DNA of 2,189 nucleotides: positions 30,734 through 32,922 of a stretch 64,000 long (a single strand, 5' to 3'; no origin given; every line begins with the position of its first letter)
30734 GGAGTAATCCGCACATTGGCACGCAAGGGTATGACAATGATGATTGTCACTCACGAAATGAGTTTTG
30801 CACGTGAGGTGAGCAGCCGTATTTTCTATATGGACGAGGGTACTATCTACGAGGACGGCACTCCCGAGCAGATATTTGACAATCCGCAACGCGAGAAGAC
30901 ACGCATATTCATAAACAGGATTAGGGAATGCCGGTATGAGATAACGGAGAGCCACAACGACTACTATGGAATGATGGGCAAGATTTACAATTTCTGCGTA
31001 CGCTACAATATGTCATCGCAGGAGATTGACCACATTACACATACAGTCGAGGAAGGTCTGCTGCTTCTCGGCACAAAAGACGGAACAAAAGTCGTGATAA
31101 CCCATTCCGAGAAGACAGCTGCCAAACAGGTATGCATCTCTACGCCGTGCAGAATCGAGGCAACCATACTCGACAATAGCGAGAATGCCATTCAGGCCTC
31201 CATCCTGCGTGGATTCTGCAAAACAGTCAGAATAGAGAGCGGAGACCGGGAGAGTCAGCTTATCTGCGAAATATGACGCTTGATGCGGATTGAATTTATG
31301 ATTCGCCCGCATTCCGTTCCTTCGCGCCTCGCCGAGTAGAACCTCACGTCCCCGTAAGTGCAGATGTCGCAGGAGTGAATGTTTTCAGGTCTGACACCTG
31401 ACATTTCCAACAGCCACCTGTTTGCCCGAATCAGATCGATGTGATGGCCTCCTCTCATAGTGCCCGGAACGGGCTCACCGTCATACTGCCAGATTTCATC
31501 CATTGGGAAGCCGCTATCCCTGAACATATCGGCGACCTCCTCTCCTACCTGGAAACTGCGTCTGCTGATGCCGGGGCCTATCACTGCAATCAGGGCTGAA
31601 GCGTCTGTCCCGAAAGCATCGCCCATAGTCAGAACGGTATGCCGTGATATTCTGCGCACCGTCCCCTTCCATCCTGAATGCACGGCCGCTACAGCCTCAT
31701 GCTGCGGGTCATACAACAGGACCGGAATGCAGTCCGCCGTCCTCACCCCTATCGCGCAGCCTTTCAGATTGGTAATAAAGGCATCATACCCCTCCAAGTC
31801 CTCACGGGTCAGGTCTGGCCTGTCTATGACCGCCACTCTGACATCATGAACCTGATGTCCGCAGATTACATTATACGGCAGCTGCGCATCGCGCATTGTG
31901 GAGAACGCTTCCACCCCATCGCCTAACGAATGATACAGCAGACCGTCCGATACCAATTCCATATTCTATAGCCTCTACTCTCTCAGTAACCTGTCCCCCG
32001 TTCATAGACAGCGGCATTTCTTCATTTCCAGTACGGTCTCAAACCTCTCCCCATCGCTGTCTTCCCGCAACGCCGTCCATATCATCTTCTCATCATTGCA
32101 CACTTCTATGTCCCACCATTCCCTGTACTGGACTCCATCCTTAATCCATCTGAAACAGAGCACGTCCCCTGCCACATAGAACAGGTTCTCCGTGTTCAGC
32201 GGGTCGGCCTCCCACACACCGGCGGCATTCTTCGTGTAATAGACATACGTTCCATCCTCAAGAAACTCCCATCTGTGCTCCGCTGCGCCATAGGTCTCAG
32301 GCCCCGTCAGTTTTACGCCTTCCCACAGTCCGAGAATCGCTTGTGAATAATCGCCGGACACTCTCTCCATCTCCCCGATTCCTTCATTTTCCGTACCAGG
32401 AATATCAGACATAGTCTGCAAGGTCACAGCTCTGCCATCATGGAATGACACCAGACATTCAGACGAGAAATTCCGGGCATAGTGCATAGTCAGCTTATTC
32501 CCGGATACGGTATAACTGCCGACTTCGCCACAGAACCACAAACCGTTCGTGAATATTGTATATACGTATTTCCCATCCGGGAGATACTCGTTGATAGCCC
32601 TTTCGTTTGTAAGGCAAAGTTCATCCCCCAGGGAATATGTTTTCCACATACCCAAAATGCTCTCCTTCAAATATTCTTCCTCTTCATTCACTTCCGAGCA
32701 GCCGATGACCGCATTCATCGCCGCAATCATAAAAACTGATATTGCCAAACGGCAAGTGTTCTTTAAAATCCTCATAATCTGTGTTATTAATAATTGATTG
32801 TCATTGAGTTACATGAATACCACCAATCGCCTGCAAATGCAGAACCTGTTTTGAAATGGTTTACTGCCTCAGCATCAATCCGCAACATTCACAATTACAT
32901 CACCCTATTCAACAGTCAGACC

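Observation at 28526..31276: Whole amino-acid ABC importer encoded as one 916-aa polypeptide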

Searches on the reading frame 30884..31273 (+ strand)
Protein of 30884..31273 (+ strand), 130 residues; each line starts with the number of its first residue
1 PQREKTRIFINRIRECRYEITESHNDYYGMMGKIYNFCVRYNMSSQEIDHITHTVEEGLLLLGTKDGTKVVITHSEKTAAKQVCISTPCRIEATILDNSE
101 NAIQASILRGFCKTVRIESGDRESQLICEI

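Call 12: search_protein_families(library=pfam, proteins=[window:30884-31273:+], max_evalue=10)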
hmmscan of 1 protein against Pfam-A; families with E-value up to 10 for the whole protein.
seq(130 aa): 0 families

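Call 13: search_solved_structures(query=window:30884-31273:+, max_evalue=10, show_alignments=2)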
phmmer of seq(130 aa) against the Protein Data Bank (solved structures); distinct sequences matched with E-value up to 10: 1.
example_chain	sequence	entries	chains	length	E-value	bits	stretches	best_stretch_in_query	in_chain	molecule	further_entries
7nyj_A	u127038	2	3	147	0.2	15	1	14-44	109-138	Odorant Binding Protein 1 from Varoa destructor, form P3<2>21 | Odorant Binding Protein from Varroa destructor, form P2<1>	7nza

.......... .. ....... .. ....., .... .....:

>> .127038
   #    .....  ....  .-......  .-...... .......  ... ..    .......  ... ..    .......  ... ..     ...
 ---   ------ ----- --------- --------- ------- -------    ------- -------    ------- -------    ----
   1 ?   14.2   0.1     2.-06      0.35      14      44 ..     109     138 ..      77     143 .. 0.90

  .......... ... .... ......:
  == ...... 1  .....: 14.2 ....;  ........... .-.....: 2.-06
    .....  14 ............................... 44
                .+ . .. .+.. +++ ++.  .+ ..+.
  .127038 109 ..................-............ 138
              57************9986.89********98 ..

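Call 21: search_protein_representatives(protein=window:30917-31273:+)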
Query: 119 residues. Proteins with E-value up to 0.001 (for the whole library): 23; up to 1e-10: 13; up to 1e-30: 0. The best 23 are listed.
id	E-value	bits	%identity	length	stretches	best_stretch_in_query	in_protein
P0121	4.7e-28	113.7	47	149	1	2-117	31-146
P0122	2.8e-25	104.8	54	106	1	19-118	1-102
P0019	3.0e-23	98.2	46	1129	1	1-117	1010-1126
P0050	5.3e-21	91.0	46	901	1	1-118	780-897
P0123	1.5e-19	86.3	45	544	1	5-118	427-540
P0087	2.2e-19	85.8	41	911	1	2-115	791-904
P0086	2.5e-19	85.6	43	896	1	1-115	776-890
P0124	5.1e-17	78.2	36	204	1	2-117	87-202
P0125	6.3e-16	74.6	35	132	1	1-110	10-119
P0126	1.9e-15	73.1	39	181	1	1-110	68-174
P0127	9.6e-15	70.8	41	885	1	2-107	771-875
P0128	3.8e-14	68.9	35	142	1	2-108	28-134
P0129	1.3e-11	60.7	35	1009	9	53-88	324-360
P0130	2.7e-09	53.3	31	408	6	45-85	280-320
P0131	6.5e-09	52.0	39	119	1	2-67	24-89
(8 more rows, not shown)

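Call 33: predict_structure(alignment_id=A2)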
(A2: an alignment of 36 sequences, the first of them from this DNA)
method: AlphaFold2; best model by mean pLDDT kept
length: 129 residues; sequences in the alignment: 36
mean_pLDDT: 91.2   pTM: 0.84
mean pLDDT of the five models: 91.2, 91.1, 90.6, 89.8, 89.4
residues with pLDDT >= 90: 103; 70-90: 13; 50-70: 13; < 50: 0
segments of 3 or more residues with pLDDT < 50: none
pLDDT, mean of each block of 10 residues (from residue 1): 62 92 81 97 97 96 92 94 96 92 96 95 96
secondary structure, 60 per line:
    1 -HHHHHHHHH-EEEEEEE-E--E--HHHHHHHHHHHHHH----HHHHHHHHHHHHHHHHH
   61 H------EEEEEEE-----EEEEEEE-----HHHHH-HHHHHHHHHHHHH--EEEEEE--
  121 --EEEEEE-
elements in order: H2-10 E12-18 H26-39 H44-61 E68-74 E80-86 H92-96 H98-110 E113-118 E123-128

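Call 38: fold_search(model_id=the predicted structure, library=pdb)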
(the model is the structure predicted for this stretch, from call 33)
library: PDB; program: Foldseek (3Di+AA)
matches with E <= 10: 356; with E <= 0.001: 13
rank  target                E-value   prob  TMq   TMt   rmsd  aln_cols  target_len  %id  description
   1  1tid_A                2.7e-05  1.00  0.66  0.63   4.0       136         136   12  Crystal Structures of the ADP and ATP bound forms of the Bacillus Anti-sigma factor SpoIIAB in complex with the Anti-a (released 2004-06-15)
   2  1til_E                3.9e-05  1.00  0.57  0.53   6.2       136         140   11  Crystal Structures of the ADP and ATP bound forms of the Bacillus Anti-sigma factor SpoIIAB in complex with the Anti-a (released 2004-06-15)
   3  1l0o_A                1.0e-04  1.00  0.60  0.56   4.7       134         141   11  Crystal Structure of the Bacillus stearothermophilus Anti-Sigma Factor SpoIIAB with the Sporulation Sigma Factor Sigma (released 2002-04-03)
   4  1tid_C                1.7e-04  1.00  0.59  0.57   6.1       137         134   12  Crystal Structures of the ADP and ATP bound forms of the Bacillus Anti-sigma factor SpoIIAB in complex with the Anti-a (released 2004-06-15)
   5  6m37_A                1.8e-04  1.00  0.52  0.58   5.1       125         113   11  The crystal structure of B. subtilis RsbV/RsbW complex in the hexagonal crystal form (released 2020-07-15)
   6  1th8_A                2.0e-04  1.00  0.64  0.63   3.8       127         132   11  Crystal Structures of the ADP and ATP bound forms of the Bacillus Anti-sigma factor SpoIIAB in complex with the Anti-a (released 2004-06-15)
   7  8jzt_D                3.2e-04  1.00  0.61  0.60   3.9       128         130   11  The sigF and anti-sigma factor complex (released 2024-10-16)
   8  6m37_C                3.4e-04  1.00  0.54  0.58   4.6       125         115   11  The crystal structure of B. subtilis RsbV/RsbW complex in the hexagonal crystal form (released 2020-07-15)
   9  1thn_A                4.9e-04  1.00  0.60  0.57   5.0       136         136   12  Crystal Structures of the ADP and ATP bound forms of the Bacillus Anti-sigma factor SpoIIAB in complex with the Anti-a (released 2004-06-15)
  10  8ih8_D                7.1e-04  1.00  0.65  0.64   3.7       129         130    9  anti-sigmaF factor and Anti-sigmaF factor antagonist complex(usfx-RsfB) (released 2024-02-28)
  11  8jzt_B                7.5e-04  1.00  0.65  0.64   3.8       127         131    8  The sigF and anti-sigma factor complex (released 2024-10-16)
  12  6m36_A                7.5e-04  1.00  0.54  0.64   4.4       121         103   11  The crystal structure of B. subtilis RsbV/RsbW complex in the monoclinic crystal form (released 2020-07-15)
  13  6m36_C                9.6e-04  1.00  0.51  0.60   4.8       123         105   10  The crystal structure of B. subtilis RsbV/RsbW complex in the monoclinic crystal form (released 2020-07-15)
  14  6m36_G                1.6e-03  1.00  0.51  0.60   4.7       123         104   10  The crystal structure of B. subtilis RsbV/RsbW complex in the monoclinic crystal form (released 2020-07-15)
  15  8jzt_F                1.9e-03  1.00  0.61  0.59   4.1       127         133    8  The sigF and anti-sigma factor complex (released 2024-10-16)
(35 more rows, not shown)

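Call 48: search_solved_structures(query=A2, max_evalue=10, show_alignments=3)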
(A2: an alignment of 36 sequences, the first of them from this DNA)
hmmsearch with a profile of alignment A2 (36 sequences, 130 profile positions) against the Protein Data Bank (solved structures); distinct sequences matched with E-value up to 10: 14.
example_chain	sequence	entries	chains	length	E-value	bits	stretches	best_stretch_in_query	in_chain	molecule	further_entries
9be8_A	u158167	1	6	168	0.0015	21.7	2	51-92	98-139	Transcription attenuation protein MtrB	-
9bds_A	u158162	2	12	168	0.0015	21.6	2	51-92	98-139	Transcription attenuation protein MtrB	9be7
1wap_A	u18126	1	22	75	0.0044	20.2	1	50-103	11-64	TRP RNA-BINDING ATTENUATION PROTEIN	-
4b27_A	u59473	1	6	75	0.0046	20.1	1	50-103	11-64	TRANSCRIPTION ATTENUATION PROTEIN MTRB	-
3zzq_A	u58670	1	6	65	0.0053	19.9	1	50-103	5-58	TRANSCRIPTION ATTENUATION PROTEIN MTRB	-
3zte_A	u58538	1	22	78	0.007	19.5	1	45-100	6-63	TRYPTOPHAN OPERON RNA-BINDING ATTENUATION PROTEIN (TRAP)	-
2exs_A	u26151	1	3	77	0.2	14.8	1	50-97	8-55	Transcription attenuation protein mtrB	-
3zzs_A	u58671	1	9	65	0.2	14.8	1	50-94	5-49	TRANSCRIPTION ATTENUATION PROTEIN MTRB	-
1c9s_A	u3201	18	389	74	0.21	14.7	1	50-94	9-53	TRP RNA-BINDING ATTENUATION PROTEIN | TRP RNA-BINDING ATTENUATION PROTEIN (TRAP) | TRANSCRIPTION ATTENUATION PROTEIN MTRB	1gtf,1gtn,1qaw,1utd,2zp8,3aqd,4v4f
2zd0_A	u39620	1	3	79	0.22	14.7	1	50-94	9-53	Transcription attenuation protein mtrB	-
2zcz_A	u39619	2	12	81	0.23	14.6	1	50-94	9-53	Transcription attenuation protein mtrB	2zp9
2ext_A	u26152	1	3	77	0.23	14.6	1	50-94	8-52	Transcription attenuation protein mtrB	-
9y6s_6x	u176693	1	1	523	0.28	14.3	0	51-86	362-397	TAX-1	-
8v3l_A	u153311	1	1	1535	0.63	13.2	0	7-56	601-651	CCDC81B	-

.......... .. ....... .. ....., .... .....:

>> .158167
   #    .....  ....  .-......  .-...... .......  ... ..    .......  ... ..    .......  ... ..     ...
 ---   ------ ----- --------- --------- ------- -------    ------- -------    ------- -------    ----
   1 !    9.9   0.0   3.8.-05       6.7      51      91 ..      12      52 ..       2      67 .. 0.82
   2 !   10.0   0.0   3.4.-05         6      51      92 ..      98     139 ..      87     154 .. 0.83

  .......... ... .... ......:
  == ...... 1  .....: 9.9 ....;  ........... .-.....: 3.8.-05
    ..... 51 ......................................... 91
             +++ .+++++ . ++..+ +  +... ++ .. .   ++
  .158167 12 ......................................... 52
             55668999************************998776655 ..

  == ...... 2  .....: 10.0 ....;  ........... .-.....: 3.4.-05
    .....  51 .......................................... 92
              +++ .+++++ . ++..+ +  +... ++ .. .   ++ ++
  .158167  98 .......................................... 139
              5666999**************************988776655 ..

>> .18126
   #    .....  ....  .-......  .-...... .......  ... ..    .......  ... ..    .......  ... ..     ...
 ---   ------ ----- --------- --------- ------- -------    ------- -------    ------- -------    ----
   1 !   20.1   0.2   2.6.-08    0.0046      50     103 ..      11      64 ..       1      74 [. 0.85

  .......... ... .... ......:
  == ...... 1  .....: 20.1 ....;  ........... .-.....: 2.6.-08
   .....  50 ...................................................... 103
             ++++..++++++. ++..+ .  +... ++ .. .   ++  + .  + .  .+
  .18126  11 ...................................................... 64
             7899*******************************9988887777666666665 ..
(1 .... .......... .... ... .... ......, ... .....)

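Call 65: search_protein_families(library=pfam, proteins=[P0123, P0127], max_evalue=0.001)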
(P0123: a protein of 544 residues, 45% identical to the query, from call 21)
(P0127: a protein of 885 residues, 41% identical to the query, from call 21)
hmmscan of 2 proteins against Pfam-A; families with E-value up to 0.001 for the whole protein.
P0123 (544 aa): 2 families
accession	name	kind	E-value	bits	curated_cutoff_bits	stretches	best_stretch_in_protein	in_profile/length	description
PF02350.25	Epimerase_2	-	2.3e-31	109.3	30.6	1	148-236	78-161/347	UDP-N-acetylglucosamine 2-epimerase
PF08757.17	CotH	-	3.1e-15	56.9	23.8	1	274-448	1-186/322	CotH kinase protein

P0127 (885 aa): 6 families
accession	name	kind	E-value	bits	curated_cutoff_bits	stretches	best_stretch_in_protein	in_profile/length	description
PF00005.33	ABC_tran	-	2.4e-37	129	25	1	549-697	1-137/137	ABC transporter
PF00497.25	SBP_bac_3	-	1.8e-22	80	26.4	1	170-272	1-105/132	Bacterial extracellular solute-binding proteins, family 3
PF00528.27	BPD_transp_1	-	2.5e-19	70.1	26.4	1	319-484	3-173/184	Binding-protein-dependent transport system inner membrane component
PF13304.12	AAA_21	-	8e-12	46.3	27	1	661-727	230-299/304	AAA domain, putative AbiEii toxin, Type IV TA system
PF02463.25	SMC_N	-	2.1e-07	31.1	40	1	561-735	26-206/220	RecF/RecN/SMC N terminal domain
PF13166.12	AAA_13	-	0.00085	18.6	36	0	686-738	526-581/713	AAA domain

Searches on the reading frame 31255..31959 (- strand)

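Call 52: search_protein_families(library=pfam, proteins=[window:31255-31959:-], max_evalue=0.00001)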
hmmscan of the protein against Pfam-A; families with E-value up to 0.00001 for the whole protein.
window:31255-31959:- (234 aa): 1 family
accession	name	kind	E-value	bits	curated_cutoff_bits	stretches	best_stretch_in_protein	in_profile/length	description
PF02578.20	Cu-oxidase_4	-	6.2e-57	193.2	22.9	1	28-224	43-237/238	Multi-copper polyphenol oxidoreductase laccase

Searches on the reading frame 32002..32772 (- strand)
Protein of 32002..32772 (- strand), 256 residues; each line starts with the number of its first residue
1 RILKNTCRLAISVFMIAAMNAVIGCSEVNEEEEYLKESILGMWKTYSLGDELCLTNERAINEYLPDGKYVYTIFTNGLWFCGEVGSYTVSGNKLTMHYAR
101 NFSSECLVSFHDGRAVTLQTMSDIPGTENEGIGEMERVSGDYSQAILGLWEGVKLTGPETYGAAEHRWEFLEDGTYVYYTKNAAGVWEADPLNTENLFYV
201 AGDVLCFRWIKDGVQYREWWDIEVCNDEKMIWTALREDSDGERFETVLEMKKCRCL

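Call 52: search_protein_families(library=pfam, proteins=[window:32002-32772:-], max_evalue=0.00001)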
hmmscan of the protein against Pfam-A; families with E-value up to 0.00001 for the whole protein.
window:32002-32772:- (256 aa): 0 families

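Call 70: search_protein_families(library=pfam, proteins=[window:32002-32772:-], max_evalue=0.01)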
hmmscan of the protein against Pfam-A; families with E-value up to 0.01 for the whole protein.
window:32002-32772:- (256 aa): 1 family
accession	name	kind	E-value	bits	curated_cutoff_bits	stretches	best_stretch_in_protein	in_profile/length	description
PF13648.12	Lipocalin_4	-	0.0018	19.5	22.4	0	69-103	38-74/89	Lipocalin-like domain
